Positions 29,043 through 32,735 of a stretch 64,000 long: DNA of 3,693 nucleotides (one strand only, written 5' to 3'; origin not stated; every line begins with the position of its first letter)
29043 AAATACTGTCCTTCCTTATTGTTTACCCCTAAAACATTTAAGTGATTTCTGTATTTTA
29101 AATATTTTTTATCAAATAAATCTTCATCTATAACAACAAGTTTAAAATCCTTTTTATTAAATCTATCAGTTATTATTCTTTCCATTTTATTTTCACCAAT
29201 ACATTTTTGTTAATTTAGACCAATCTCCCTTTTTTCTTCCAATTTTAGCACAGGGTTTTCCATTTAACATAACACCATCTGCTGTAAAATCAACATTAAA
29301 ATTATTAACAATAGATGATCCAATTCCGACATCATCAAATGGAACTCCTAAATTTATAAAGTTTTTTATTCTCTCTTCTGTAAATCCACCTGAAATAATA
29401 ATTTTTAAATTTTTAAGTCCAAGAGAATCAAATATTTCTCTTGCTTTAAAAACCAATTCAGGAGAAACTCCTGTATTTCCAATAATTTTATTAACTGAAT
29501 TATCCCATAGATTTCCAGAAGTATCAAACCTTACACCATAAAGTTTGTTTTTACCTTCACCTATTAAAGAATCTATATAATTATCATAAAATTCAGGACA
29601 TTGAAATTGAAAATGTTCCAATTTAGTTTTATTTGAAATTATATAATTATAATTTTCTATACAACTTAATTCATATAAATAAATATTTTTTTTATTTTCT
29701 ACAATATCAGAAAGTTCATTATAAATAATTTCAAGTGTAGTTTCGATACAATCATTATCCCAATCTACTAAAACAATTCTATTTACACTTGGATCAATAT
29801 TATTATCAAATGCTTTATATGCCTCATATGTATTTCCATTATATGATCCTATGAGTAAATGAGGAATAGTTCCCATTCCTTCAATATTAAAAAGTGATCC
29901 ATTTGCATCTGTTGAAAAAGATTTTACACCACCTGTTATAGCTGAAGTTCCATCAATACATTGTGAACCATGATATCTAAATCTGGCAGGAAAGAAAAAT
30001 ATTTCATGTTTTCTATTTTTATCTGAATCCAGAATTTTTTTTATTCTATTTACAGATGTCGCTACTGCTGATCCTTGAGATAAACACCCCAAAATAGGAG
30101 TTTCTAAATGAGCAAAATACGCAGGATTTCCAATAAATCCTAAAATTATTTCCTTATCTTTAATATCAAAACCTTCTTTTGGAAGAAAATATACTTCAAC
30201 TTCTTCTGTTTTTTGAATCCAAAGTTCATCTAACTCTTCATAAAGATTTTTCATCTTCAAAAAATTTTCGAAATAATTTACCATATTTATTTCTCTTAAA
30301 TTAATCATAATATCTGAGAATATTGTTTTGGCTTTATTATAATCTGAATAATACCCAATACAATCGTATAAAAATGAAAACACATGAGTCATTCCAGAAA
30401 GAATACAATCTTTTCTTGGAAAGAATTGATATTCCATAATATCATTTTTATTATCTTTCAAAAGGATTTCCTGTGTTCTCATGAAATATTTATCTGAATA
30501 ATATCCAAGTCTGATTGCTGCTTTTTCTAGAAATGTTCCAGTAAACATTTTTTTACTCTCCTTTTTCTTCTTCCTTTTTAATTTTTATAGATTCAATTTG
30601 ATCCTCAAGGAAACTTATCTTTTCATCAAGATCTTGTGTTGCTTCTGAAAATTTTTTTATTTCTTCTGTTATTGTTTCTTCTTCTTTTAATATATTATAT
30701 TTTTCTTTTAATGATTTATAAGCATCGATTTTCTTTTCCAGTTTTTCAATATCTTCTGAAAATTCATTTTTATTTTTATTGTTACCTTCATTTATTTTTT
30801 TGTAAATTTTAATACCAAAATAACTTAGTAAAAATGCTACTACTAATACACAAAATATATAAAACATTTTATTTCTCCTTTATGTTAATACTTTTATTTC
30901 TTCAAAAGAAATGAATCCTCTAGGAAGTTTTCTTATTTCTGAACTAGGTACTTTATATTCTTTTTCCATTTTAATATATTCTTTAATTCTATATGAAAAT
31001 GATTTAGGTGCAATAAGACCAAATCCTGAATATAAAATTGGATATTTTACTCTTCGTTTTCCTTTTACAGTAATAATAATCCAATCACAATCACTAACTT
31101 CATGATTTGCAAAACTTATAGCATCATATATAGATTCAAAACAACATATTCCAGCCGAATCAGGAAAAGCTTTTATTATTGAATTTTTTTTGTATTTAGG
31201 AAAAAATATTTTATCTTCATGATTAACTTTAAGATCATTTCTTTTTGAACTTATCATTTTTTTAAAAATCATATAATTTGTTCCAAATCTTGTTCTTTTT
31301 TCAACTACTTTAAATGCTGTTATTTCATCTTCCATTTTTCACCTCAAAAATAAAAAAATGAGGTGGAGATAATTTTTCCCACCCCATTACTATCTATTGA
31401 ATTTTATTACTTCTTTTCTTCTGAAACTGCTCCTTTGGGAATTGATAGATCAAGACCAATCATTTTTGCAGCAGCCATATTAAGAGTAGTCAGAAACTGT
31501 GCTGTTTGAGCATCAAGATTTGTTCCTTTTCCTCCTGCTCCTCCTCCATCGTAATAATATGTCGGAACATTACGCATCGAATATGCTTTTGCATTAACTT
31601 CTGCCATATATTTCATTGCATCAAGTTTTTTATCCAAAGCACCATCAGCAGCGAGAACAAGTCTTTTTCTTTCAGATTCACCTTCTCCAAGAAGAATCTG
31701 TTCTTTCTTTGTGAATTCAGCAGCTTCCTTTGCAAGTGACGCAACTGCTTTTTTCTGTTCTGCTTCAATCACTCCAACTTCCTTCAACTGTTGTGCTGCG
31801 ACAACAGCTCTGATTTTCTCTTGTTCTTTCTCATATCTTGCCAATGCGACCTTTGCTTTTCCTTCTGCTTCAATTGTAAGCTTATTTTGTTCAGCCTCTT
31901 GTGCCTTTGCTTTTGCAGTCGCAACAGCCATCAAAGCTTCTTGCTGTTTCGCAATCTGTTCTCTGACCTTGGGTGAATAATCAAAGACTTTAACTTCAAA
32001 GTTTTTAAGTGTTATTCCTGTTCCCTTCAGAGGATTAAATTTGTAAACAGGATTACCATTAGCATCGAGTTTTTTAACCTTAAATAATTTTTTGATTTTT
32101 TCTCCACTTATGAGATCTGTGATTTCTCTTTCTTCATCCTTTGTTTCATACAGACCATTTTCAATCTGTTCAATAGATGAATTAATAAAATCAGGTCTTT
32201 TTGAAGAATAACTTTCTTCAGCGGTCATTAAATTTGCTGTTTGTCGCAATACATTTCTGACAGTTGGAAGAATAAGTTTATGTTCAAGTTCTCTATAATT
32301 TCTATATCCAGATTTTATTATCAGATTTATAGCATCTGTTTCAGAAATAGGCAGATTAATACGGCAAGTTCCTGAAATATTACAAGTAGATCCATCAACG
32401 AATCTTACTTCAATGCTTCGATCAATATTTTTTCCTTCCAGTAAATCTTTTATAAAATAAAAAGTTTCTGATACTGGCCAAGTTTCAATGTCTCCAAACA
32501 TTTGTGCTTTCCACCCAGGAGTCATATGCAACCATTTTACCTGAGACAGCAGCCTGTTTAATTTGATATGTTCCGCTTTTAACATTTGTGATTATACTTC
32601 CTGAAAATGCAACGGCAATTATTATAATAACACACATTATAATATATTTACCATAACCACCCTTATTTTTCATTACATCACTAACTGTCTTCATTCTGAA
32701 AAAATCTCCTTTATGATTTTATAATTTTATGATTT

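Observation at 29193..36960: Phage-encoded nicotinamidase (PncA) plus nicotinate/nicotinamide phosphoribosyltransferase: a possible new NAD reconstitution route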

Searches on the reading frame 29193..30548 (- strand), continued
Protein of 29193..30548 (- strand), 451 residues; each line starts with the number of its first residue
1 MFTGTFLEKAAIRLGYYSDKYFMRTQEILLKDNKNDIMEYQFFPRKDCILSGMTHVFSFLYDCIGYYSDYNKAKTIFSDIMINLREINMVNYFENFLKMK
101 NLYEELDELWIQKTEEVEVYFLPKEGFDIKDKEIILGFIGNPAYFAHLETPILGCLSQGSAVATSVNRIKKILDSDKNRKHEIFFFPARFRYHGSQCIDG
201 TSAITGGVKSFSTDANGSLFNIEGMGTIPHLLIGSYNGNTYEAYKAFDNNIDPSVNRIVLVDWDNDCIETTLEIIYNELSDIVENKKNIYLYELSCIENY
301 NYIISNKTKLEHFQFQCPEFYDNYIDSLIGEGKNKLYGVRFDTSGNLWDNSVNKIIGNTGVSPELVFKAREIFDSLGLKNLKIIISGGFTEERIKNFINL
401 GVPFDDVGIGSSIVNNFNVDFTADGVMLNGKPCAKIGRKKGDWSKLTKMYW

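Call 49: find_related_loci(query=A1, collection=genome_contigs, flank=6000)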
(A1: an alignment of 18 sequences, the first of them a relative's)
Query A1 (451 aa) in genome_contigs; peptide patterns used: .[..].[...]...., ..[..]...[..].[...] (x = any residue, [..] = any of these).
600 stretches matched a pattern (row limit reached: there are more); 563 encode a relative of the query (tblastn E <= 1e-3); the best 80 are kept; 80 distinct loci.
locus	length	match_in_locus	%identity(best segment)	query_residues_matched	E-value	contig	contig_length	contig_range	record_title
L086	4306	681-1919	41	12-451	1e-102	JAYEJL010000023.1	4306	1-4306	MAG: Thermotogota bacterium isolate MAG164 MAG164_23, whole genome shotgun sequence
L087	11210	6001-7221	42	12-449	6e-102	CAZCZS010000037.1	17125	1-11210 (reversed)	MAG TPA_asm: uncultured Mesoaciditoga sp. isolate SRP163575_co3_188 genome assembly, contig: NODE_3518_length_17125_cov_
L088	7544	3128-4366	43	12-451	6e-102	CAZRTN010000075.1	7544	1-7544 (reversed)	MAG TPA_asm: uncultured Thermotogaceae bacterium isolate binchicken_co13_399 genome assembly, contig: NODE_16316_length_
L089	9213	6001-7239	41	12-451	5e-101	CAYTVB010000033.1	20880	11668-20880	MAG TPA_asm: uncultured Thermotogaceae bacterium isolate SRP141376_co2_366 genome assembly, contig: NODE_5296_length_208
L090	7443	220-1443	42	12-449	3e-100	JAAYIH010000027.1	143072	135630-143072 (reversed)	MAG: Bacillota bacterium isolate AS09scLD_78 134652_AS09, whole genome shotgun sequence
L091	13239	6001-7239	42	12-451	5e-100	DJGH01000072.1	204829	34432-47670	MAG TPA_asm: Petrotoga sp. UBA5851 UBA5851_contig_285, whole genome shotgun sequence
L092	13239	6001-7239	41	12-451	3e-99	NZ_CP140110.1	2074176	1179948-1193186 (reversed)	Fervidobacterium thailandense strain FC2004 chromosome, complete genome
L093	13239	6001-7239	41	12-451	9e-99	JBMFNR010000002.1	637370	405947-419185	MAG: Fervidobacterium sp. isolate KM4338-16 NODE_2_length_637370_cov_11.294800, whole genome shotgun sequence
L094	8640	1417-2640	43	12-449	3e-98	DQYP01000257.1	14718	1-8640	MAG TPA_asm: Thermotogaceae bacterium isolate HyVt-16 Ga0136651_10001132, whole genome shotgun sequence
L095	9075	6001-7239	41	12-451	3e-97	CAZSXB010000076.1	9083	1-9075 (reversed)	MAG TPA_asm: uncultured Thermotogaceae bacterium isolate SRP241326_co1_345 genome assembly, contig: NODE_9855_length_908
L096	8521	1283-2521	41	12-451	7e-97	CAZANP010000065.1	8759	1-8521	MAG TPA_asm: uncultured Thermotoga sp. isolate binchicken_co19_499 genome assembly, contig: NODE_13960_length_8759_cov_1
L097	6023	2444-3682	40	12-451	3e-96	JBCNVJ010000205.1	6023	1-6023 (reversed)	MAG: Fervidobacterium sp. isolate DT_Bin_55 contig205, whole genome shotgun sequence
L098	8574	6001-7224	40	12-449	1e-95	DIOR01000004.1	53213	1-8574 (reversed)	MAG TPA_asm: Firmicutes bacterium UBA5509 UBA5509_contig_1704, whole genome shotgun sequence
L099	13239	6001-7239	39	12-451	7e-95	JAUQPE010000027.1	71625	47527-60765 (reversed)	MAG: Thermotogota bacterium isolate GMQP.bins.24.201705 NODE_189_length_71625_cov_38.6842, whole genome shotgun sequence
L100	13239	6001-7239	40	12-451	1e-94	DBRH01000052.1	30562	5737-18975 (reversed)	MAG TPA_asm: Kosmotogaceae bacterium UBA1373 UBA1373_contig_1764, whole genome shotgun sequence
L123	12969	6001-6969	32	12-439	9e-60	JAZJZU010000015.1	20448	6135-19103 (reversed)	MAG: Gemmatimonadota bacterium isolate ADI_H2L1_1_122_18_3-bin035_1 ADIH2L11_B035_1_000000000015, whole genome shotgun s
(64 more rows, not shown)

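Call 52: search_protein_families(library=ncbifam, proteins=[L086:100-633:+, L086:1843-2829:+, L086:2833-3411:+, L086:633-1940:+, L123:1919-3541:+], max_evalue=0.0001)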
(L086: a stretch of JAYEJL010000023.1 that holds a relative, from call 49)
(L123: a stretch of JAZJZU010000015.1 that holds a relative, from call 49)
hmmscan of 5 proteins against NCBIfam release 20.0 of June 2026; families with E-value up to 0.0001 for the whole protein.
L086:100-633:+ (177 aa): 5 families
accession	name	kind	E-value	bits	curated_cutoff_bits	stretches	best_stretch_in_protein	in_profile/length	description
NF008623.0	PRK11609.1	equivalog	3.3e-15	56.4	174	2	65-149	82-174/213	bifunctional nicotinamidase/pyrazinamidase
NF050097.1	BiurAmidohydBiuH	equivalog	5.7e-09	35.8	370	1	71-169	108-202/221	biuret amidohydrolase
TIGR03614.1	RutB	equivalog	1.8e-06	27.7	377.95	1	96-173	129-207/226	pyrimidine utilization protein B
NF008517.0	PRK11440.1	equivalog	2.5e-06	27.6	195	1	6-168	10-171/188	hydrolase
NF041461.1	C_hydro_YcaC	equivalog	1.4e-05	24.7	310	1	79-169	65-153/201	isochorismate family cysteine hydrolase YcaC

L086:1843-2829:+ (328 aa): 6 families
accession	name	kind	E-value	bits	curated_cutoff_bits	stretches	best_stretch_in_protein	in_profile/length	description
NF003215.0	PRK04180.1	equivalog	2.6e-148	493.3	395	1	37-328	5-298/298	pyridoxal 5'-phosphate synthase lyase subunit PdxS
TIGR00343.1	TIGR00343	equivalog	2.8e-140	466.8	438.45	1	45-328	1-287/287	pyridoxal 5'-phosphate synthase lyase subunit PdxS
NF005819.0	PRK07695.1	equivalog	1.3e-08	34.8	251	0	228-291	137-197/205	thiazole tautomerase TenI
NF010112.0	PRK13585.1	equivalog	8.3e-08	32.1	243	0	222-278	174-228/241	1-(5-phosphoribosyl)-5-[(5-phosphoribosylamino)methylideneamino]imidazole-4-carboxamide isomerase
TIGR00737.1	nifR3_yhdG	equivalog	9.1e-07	28.4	293.3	0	183-274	139-225/319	tRNA dihydrouridine synthase DusB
NF005442.0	PRK07028.1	equivalog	9.3e-05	21.2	593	1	228-294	150-213/430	bifunctional hexulose-6-phosphate synthase/ribonuclease regulator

L086:2833-3411:+ (192 aa): 7 families
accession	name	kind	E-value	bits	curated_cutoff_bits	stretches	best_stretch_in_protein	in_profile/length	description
TIGR03800.1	PLP_synth_Pdx2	equivalog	1e-66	224.4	105.55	1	3-186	2-183/184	pyridoxal 5'-phosphate synthase glutaminase subunit PdxT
NF010050.0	PRK13526.1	equivalog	1.1e-45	155.6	181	1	2-186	4-177/179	glutamine amidotransferase subunit PdxT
TIGR01855.1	IMP_synth_hisH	equivalog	2.8e-10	40.4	105.4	1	10-178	9-186/198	imidazole glycerol phosphate synthase subunit HisH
NF010608.0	PRK14004.1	equivalog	2.1e-08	34.1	216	1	10-92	10-93/210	imidazole glycerol phosphate synthase subunit HisH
NF002204.1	PRK01077.1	equivalog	5.4e-07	28.9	254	1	34-105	273-348/420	cobyrinic acid a,c-diamide synthase CobB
NF001989.1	PRK00784.1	equivalog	6.6e-06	25.1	273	1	25-105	274-360/480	cobyric acid synthase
TIGR00379.1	cobB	subfamily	6.5e-05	22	261.4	1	35-105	284-356/449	cobyrinic/hydrogenobyrinic acid a,c-diamide synthase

L086:633-1940:+ (435 aa): 10 families
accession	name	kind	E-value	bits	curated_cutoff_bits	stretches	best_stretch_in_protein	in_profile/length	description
NF005529.0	PRK07188.1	equivalog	6.9e-87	291.7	378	3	124-284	73-232/358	nicotinate phosphoribosyltransferase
NF006415.0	PRK08662.1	equivalog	1.9e-58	198.1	243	3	127-284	68-224/381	nicotinate phosphoribosyltransferase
NF009131.0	PRK12484.1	equivalog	5.9e-24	84.6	330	2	129-286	92-245/455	nicotinate phosphoribosyltransferase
NF006696.0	PRK09243.1-3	equivalog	7.5e-23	80.9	503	1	130-419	99-353/451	nicotinate phosphoribosyltransferase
TIGR01513.1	NAPRTase_put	equivalog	2e-22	79.7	297.4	2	128-285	86-240/452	nicotinate phosphoribosyltransferase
NF006695.0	PRK09243.1-2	equivalog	1.5e-19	70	469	2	127-269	91-231/480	nicotinate phosphoribosyltransferase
NF006698.0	PRK09243.1-5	equivalog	5.2e-18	65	531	1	130-268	103-238/440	nicotinate phosphoribosyltransferase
NF006694.0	PRK09243.1-1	equivalog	6.6e-13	48.1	663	1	128-280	93-241/485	nicotinate phosphoribosyltransferase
NF006697.0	PRK09243.1-4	equivalog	2.5e-10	39.5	776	1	130-279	96-241/488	nicotinate phosphoribosyltransferase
TIGR00078.1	nadC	equivalog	1.3e-06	27.8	198.4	1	129-194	55-121/269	carboxylating nicotinate-nucleotide diphosphorylase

L123:1919-3541:+ (540 aa): 0 families

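Call 60: search_solved_structures(query=A3, max_evalue=0.01)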
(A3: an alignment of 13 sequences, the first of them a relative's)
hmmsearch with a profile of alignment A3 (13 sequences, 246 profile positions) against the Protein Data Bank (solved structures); distinct sequences matched with E-value up to 0.01: 10.
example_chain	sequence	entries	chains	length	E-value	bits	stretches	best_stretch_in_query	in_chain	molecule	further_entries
5thp_C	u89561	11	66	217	0.0039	20.1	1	33-162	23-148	Integrin alpha-2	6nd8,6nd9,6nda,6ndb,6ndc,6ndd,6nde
4bj3_A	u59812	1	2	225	0.0048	19.8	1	34-162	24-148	INTEGRIN ALPHA-2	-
1v7p_C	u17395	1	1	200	0.0051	19.7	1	34-162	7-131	Integrin alpha-2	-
1dzi_A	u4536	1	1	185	0.0051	19.7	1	35-162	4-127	INTEGRIN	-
9rhy_A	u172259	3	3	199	0.0051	19.7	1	35-162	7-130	Integrin alpha-2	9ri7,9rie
9rk5_A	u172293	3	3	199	0.0052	19.6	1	35-162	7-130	Integrin alpha-2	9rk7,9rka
9vb8_A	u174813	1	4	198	0.0057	19.5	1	35-162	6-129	Integrin alpha-2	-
5hj2_C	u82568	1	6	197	0.0059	19.5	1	35-162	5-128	Integrin alpha-2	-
1aox_A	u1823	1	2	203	0.0061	19.4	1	35-162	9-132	INTEGRIN ALPHA 2 BETA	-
8s05_A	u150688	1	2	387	0.008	19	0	38-187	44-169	Conserved protein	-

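Call 61: search_solved_structures(query=A4, max_evalue=0.01)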
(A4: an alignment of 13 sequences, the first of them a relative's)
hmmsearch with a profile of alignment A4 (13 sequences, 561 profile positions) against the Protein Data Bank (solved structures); distinct sequences matched with E-value up to 0.01: 12.
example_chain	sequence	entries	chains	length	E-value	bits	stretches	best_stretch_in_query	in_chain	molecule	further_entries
2jav_A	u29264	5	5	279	0.0003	23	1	24-126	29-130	SERINE/THREONINE-PROTEIN KINASE NEK2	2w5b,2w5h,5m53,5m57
2w5a_A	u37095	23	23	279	0.0003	23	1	24-126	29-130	SERINE/THREONINE-PROTEIN KINASE NEK2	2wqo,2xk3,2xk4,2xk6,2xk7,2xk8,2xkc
4a4x_A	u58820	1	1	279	0.00031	22.9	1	24-126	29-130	SERINE/THREONINE-PROTEIN KINASE NEK2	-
6tm5_Q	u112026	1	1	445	0.0007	21.8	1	24-126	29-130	Serine/threonine-protein kinase Nek2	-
6tm5_S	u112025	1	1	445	0.0007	21.7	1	24-126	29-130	Serine/threonine-protein kinase Nek2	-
3ubd_A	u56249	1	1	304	0.0038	19.3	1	176-208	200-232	Ribosomal protein S6 kinase alpha-3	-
4el9_A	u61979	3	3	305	0.0038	19.3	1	176-208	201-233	Ribosomal protein S6 kinase alpha-3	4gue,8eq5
7opo_A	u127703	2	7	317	0.0041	19.2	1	176-208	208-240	Ribosomal protein S6 kinase alpha-3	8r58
8xfy_A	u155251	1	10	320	0.0042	19.2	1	176-208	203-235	Ribosomal protein S6 kinase alpha-3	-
4nus_A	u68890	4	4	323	0.0043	19.2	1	176-208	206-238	Ribosomal protein S6 kinase alpha-3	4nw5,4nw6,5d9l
3g51_A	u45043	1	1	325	0.0043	19.1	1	176-208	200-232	Ribosomal protein S6 kinase alpha-3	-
5d9k_A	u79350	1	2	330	0.0044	19.1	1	176-208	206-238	Ribosomal protein S6 kinase alpha-3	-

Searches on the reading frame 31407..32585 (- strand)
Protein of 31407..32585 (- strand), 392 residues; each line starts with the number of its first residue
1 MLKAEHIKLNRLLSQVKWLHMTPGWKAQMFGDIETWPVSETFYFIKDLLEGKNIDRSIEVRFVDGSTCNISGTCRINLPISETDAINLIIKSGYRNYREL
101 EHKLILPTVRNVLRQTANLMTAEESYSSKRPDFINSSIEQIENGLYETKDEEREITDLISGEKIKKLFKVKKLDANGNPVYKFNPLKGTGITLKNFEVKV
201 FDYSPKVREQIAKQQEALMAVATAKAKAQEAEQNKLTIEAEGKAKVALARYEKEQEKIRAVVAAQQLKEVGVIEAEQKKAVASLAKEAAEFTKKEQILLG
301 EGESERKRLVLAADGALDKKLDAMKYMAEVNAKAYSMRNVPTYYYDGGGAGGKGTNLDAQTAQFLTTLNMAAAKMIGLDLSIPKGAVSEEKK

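Call 3: search_protein_families(library=pfam, proteins=[window:31407-32585:-], max_evalue=0.01)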
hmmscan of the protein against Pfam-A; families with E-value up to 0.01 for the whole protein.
window:31407-32585:- (392 aa): 2 families
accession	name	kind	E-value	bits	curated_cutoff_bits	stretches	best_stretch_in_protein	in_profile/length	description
PF01145.31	Band_7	-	4.3e-09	37.1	23.6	1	47-232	49-173/176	SPFH domain / Band 7 family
PF01716.24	MSP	-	0.0059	16.3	25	1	158-269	108-221/242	Manganese-stabilising protein / photosystem II polypeptide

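Call 4: search_protein_families(library=ncbifam, proteins=[window:31407-32585:-], max_evalue=0.01)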
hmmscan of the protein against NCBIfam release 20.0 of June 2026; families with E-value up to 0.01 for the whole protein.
window:31407-32585:- (392 aa): 0 families

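Call 40: search_protein_families(library=padloc, proteins=[window:31407-32585:-], max_evalue=0.01)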
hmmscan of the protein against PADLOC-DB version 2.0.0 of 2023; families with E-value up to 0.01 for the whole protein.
window:31407-32585:- (392 aa): 0 families
